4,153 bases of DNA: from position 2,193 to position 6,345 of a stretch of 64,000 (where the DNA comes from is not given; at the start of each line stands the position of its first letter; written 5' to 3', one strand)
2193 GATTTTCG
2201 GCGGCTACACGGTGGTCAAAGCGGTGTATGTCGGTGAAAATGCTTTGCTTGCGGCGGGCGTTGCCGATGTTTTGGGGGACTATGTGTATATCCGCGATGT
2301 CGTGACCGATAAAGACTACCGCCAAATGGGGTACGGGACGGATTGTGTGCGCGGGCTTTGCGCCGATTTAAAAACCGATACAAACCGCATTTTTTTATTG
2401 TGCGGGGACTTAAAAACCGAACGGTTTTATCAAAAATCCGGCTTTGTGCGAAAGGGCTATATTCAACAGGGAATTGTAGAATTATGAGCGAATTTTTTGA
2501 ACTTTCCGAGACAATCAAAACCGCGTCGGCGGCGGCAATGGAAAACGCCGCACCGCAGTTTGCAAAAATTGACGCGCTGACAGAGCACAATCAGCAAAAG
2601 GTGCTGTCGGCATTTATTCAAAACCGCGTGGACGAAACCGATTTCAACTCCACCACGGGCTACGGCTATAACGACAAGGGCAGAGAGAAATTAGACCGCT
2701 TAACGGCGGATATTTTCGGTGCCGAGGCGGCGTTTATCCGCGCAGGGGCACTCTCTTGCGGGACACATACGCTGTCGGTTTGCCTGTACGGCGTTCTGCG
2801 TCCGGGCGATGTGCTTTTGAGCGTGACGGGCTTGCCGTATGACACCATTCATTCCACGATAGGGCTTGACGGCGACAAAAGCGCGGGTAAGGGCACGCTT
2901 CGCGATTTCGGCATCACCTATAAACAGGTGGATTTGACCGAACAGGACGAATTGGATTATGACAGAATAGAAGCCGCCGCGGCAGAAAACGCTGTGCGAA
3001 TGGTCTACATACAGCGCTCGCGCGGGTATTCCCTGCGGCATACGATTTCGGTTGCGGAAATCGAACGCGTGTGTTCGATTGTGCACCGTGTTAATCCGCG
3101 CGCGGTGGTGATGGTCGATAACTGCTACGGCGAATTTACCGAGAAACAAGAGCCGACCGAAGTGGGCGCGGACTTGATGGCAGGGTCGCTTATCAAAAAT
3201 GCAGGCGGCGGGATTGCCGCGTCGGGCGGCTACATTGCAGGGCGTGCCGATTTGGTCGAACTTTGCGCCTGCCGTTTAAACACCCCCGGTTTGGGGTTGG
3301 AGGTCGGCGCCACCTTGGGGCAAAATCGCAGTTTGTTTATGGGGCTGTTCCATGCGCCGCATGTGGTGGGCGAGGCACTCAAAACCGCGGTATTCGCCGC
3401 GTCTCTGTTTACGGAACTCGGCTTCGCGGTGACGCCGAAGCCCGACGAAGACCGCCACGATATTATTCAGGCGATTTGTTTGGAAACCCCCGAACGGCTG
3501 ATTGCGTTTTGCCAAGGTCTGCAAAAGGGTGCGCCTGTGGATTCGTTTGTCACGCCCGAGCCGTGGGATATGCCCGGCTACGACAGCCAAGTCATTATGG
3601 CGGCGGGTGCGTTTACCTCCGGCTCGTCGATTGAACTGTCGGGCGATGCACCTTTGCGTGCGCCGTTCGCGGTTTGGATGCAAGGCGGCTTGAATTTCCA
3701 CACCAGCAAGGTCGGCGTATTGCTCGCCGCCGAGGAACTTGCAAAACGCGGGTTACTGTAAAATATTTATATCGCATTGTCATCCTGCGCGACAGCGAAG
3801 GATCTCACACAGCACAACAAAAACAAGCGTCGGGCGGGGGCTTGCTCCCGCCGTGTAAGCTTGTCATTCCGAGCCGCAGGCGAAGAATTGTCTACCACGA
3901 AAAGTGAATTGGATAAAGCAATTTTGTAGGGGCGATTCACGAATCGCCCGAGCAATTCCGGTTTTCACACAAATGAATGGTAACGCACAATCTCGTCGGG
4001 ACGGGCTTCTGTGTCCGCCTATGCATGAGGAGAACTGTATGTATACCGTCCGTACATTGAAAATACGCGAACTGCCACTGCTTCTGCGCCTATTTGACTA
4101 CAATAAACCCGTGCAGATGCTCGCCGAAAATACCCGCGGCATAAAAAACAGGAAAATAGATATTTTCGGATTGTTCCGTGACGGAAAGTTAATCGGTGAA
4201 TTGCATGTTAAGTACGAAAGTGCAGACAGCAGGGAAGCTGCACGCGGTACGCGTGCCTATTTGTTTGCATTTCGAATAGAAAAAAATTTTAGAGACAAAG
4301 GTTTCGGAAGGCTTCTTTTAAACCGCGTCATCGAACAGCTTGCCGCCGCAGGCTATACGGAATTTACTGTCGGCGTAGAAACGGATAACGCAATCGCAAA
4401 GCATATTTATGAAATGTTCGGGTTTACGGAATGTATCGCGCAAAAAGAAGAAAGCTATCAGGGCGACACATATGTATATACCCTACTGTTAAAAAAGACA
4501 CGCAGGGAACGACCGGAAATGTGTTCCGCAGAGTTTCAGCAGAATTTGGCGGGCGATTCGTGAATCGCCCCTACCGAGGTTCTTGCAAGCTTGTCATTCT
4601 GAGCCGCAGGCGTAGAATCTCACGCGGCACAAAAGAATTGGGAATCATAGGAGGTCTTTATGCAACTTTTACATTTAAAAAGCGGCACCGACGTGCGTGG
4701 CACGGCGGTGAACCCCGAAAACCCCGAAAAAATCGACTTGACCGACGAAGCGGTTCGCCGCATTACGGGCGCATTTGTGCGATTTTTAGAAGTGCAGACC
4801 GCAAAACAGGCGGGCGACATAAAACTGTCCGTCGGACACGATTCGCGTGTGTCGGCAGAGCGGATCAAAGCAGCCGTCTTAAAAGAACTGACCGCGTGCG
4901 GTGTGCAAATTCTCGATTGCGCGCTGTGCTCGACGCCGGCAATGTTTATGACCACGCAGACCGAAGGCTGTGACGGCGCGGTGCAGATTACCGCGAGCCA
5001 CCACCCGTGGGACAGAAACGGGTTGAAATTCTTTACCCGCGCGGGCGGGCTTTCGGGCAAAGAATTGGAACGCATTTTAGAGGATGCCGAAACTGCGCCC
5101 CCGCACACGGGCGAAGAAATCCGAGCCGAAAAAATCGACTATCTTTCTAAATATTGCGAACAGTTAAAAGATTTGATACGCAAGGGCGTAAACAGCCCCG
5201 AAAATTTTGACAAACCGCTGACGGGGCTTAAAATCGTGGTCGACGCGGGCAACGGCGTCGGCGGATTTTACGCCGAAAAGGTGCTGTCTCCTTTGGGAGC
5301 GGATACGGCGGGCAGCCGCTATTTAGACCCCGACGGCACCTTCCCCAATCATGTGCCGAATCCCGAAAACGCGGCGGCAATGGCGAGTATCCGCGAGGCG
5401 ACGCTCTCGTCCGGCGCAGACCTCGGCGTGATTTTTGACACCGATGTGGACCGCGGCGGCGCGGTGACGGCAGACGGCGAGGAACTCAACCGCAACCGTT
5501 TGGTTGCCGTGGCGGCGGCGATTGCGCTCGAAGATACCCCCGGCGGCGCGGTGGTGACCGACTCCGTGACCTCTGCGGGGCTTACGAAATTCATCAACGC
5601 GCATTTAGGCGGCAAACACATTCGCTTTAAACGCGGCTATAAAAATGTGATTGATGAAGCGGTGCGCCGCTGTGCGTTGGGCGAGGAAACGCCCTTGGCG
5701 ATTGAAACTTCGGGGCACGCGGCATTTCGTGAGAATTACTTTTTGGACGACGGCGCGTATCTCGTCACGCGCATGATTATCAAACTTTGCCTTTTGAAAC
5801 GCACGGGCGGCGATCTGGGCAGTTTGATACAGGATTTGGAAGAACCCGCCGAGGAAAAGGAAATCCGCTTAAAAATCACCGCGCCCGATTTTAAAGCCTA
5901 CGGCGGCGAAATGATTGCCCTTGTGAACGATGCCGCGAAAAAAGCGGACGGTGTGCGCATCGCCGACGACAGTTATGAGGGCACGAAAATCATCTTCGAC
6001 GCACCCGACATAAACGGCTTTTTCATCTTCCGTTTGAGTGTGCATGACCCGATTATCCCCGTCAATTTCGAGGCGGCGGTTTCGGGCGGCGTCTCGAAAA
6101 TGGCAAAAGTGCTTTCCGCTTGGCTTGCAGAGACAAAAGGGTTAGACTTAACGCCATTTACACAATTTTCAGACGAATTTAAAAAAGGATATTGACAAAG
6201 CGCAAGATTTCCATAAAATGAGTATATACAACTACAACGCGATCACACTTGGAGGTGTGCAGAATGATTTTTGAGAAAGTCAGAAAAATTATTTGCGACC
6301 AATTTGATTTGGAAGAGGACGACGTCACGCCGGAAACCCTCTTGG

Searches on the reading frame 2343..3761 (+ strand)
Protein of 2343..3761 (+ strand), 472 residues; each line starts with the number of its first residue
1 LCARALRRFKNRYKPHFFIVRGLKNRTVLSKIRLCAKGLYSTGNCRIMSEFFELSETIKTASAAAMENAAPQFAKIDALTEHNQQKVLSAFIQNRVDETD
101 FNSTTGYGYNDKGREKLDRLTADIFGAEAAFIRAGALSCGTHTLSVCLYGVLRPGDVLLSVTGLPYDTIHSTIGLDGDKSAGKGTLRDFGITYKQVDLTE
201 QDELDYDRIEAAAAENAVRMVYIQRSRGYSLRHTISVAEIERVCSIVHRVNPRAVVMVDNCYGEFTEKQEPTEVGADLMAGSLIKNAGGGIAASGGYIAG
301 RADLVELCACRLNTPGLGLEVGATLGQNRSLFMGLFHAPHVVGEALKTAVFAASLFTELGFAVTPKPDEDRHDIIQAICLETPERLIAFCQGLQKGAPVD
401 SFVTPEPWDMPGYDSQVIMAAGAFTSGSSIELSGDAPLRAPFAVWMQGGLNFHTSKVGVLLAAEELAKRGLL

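Call 10: search_protein_families(library=pfam, proteins=[window:2343-3761:+])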
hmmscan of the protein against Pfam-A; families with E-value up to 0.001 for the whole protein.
window:2343-3761:+ (472 aa): 1 family
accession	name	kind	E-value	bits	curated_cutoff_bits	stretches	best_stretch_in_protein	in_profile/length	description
PF06838.17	Met_gamma_lyase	-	4e-165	549.7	24.2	1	63-465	6-403/405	Methionine gamma-lyase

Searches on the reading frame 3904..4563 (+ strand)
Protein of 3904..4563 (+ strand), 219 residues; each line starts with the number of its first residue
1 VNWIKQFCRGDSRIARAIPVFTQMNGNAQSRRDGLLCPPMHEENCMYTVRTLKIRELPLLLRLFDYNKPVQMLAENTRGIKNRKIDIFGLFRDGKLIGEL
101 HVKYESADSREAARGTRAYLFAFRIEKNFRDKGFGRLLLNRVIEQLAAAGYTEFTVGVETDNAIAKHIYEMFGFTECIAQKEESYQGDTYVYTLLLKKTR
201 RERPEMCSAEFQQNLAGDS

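Call 56: search_protein_families(library=pfam, proteins=[window:3904-4563:+], max_evalue=0.001)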
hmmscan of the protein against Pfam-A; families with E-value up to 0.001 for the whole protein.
window:3904-4563:+ (219 aa): 5 families
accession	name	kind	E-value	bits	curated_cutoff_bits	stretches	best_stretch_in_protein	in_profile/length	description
PF00583.31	Acetyltransf_1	-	3.7e-12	47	20.7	1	86-174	34-116/116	Acetyltransferase (GNAT) family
PF08445.16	FR47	-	1.4e-08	35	22.1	1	117-177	21-80/86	FR47-like protein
PF13673.13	Acetyltransf_10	-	8.2e-08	32.7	23.6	1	80-183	26-116/128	Acetyltransferase (GNAT) domain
PF13508.13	Acetyltransf_7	-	2.2e-07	31.6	27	1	88-176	6-84/84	Acetyltransferase (GNAT) domain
PF13420.13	Acetyltransf_4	-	2.8e-05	24.7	24.3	1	84-190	48-150/155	Acetyltransferase (GNAT) domain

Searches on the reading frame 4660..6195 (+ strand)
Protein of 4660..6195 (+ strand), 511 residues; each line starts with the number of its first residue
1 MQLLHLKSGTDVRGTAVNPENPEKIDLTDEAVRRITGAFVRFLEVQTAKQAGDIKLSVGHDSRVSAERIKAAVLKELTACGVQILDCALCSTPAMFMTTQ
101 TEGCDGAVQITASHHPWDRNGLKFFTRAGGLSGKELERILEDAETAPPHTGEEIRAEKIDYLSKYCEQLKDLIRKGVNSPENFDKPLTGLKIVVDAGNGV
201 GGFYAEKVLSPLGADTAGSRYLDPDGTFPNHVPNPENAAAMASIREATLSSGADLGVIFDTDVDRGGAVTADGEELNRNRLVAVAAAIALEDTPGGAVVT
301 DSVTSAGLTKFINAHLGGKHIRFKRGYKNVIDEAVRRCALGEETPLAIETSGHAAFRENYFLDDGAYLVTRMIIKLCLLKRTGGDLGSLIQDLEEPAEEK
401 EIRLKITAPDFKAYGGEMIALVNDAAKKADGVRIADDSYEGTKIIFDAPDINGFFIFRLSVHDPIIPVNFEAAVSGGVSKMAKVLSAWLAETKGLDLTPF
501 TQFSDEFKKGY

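Call 10: search_protein_families(library=pfam, proteins=[window:4660-6195:+])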
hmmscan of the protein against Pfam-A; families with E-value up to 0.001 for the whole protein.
window:4660-6195:+ (511 aa): 3 families
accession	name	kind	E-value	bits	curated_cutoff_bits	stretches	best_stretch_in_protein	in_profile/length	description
PF02878.22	PGM_PMM_I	-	5.5e-24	84.9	22.5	1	11-142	8-129/138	Phosphoglucomutase/phosphomannomutase, alpha/beta/alpha domain I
PF02879.22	PGM_PMM_II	-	1.5e-22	80.5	29.3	1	188-273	19-103/103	Phosphoglucomutase/phosphomannomutase, alpha/beta/alpha domain II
PF02880.22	PGM_PMM_III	-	2.8e-11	44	20.7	1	278-393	2-111/115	Phosphoglucomutase/phosphomannomutase, alpha/beta/alpha domain III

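Call 58: find_encoding_contigs(protein=window:4660-6195:+, flank=10000, max_places=8)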
Protein window:4660-6195:+ (511 aa): 18 contigs read that carry it; 8 places shown.
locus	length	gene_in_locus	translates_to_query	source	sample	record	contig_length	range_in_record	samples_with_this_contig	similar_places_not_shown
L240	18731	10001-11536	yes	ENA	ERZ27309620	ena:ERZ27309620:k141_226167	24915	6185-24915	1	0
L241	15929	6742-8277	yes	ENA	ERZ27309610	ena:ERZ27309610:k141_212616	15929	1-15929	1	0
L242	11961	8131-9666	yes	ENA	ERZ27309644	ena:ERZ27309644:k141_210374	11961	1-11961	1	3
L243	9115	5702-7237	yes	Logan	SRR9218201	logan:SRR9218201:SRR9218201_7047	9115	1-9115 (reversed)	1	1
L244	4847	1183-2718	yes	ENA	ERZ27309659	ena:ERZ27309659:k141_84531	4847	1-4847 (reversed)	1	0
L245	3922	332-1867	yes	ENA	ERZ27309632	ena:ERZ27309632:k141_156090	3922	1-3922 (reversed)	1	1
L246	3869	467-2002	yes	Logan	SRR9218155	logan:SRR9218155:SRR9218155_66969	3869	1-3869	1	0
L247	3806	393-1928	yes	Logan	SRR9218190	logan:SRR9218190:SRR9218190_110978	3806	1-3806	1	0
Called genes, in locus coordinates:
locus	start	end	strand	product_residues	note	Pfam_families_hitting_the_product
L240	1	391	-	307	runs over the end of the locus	PF00294:PfkB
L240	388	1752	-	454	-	PF02056:Glyco_hydro_4, PF11975:Glyco_hydro_4C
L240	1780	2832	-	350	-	PF00389:2-Hacid_dh, PF02826:2-Hacid_dh_C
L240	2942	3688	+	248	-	PF09335:VTT_dom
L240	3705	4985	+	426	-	PF10509:GalKase_gal_bdg, PF00288:GHMP_kinases_N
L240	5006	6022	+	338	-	PF05343:Peptidase_M42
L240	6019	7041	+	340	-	PF05343:Peptidase_M42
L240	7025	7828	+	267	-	PF00583:Acetyltransf_1 (weak), PF13508:Acetyltransf_7 (faint)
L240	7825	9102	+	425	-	PF06838:Met_gamma_lyase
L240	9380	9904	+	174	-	PF00583:Acetyltransf_1, PF13420:Acetyltransf_4 (weak), PF13673:Acetyltransf_10 (weak), PF13508:Acetyltransf_7 (weak), PF08445:FR47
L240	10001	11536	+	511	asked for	PF02878:PGM_PMM_I, PF02879:PGM_PMM_II, PF02880:PGM_PMM_III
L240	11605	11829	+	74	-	PF00550:PP-binding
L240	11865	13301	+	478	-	PF00587:tRNA-synt_2b, PF03129:HGTP_anticodon, PF09180:ProRS-C_1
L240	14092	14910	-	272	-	PF13349:DUF4097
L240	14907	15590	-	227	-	PF18917:LiaI-LiaF-like_TM1 (weak), PF22570:LiaF-TM, PF09922:LiaF-like_C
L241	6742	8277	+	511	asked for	PF02878:PGM_PMM_I, PF02879:PGM_PMM_II, PF02880:PGM_PMM_III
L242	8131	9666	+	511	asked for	PF02878:PGM_PMM_I, PF02879:PGM_PMM_II, PF02880:PGM_PMM_III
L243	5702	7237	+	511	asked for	PF02878:PGM_PMM_I, PF02879:PGM_PMM_II, PF02880:PGM_PMM_III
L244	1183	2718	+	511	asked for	PF02878:PGM_PMM_I, PF02879:PGM_PMM_II, PF02880:PGM_PMM_III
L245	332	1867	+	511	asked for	PF02878:PGM_PMM_I, PF02879:PGM_PMM_II, PF02880:PGM_PMM_III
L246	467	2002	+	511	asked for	PF02878:PGM_PMM_I, PF02879:PGM_PMM_II, PF02880:PGM_PMM_III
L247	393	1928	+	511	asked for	PF02878:PGM_PMM_I, PF02879:PGM_PMM_II, PF02880:PGM_PMM_III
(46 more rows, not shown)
